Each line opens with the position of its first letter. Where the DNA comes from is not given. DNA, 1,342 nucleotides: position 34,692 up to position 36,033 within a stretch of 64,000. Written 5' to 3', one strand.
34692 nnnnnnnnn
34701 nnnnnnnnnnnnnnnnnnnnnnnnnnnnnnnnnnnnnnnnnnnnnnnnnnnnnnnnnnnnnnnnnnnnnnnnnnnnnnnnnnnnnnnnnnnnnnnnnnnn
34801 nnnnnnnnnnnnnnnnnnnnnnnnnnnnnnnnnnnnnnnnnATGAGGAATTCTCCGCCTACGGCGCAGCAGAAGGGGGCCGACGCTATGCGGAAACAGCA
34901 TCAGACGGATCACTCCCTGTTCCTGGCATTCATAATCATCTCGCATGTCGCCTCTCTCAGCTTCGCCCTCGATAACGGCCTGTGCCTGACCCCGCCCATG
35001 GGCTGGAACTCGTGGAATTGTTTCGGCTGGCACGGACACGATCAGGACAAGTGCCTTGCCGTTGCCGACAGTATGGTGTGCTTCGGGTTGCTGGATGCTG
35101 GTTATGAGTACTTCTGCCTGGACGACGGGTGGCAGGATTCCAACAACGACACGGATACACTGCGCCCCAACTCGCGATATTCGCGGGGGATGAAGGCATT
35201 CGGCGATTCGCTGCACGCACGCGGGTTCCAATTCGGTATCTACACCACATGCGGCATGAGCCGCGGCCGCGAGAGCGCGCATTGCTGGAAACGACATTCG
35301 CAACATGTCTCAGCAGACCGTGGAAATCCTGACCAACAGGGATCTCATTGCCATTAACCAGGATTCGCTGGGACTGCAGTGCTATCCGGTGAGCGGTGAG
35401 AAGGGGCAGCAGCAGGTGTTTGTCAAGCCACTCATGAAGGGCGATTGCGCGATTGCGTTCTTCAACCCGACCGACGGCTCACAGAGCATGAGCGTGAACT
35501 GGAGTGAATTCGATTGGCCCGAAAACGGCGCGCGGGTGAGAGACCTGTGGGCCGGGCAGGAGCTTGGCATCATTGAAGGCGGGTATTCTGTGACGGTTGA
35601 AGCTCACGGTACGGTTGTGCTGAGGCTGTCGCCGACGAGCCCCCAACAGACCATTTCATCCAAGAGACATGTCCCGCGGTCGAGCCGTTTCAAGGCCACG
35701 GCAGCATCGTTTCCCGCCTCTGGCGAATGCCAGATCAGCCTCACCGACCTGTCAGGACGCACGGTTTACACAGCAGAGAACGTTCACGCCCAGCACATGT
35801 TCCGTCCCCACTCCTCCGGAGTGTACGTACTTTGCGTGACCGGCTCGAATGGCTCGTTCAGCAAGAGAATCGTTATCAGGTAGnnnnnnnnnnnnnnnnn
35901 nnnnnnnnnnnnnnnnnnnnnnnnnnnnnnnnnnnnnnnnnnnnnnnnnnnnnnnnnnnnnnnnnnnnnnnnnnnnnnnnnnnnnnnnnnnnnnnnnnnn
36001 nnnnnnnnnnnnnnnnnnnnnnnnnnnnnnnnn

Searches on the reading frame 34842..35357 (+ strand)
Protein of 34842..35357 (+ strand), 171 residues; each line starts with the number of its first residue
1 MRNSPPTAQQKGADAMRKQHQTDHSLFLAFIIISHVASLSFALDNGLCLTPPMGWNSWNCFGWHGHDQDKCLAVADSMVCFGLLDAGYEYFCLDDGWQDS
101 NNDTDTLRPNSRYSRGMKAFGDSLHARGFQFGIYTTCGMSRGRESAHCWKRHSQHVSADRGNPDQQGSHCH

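Call 54: search_protein_families(library=pfam, proteins=[window:34842-35357:+], max_evalue=0.01)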
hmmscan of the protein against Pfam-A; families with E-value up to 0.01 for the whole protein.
window:34842-35357:+ (171 aa): 2 families
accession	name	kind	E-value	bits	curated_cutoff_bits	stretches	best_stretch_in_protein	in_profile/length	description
PF16499.11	Melibiase_2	-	1.3e-12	48.1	23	1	50-139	1-101/284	Alpha galactosidase A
PF02065.24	Melibiase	-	5.4e-06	26.1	27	1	52-139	42-128/347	Melibiase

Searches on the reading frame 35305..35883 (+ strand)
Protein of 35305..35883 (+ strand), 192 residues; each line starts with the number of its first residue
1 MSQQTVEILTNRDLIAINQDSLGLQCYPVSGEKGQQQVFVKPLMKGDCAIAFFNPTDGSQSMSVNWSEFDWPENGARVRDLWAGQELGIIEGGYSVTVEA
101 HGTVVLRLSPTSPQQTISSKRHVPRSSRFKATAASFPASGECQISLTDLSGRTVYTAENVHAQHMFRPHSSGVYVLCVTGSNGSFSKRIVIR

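Call 54: search_protein_families(library=pfam, proteins=[window:35305-35883:+], max_evalue=0.01)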
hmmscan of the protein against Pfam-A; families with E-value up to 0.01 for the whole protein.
window:35305-35883:+ (192 aa): 3 families
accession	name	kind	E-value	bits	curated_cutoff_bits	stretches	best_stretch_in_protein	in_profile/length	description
PF17801.7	Melibiase_C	-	6.2e-21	74.7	22.9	1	34-108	2-71/71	Alpha galactosidase C-terminal beta sandwich domain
PF18962.6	Por_Secre_tail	-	0.00034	21.3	27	1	138-191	18-75/75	Secretion system C-terminal sorting domain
PF01105.29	EMP24_GP25L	-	0.0014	19.1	25.9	1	138-189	35-90/182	emp24/gp25L/p24 family/GOLD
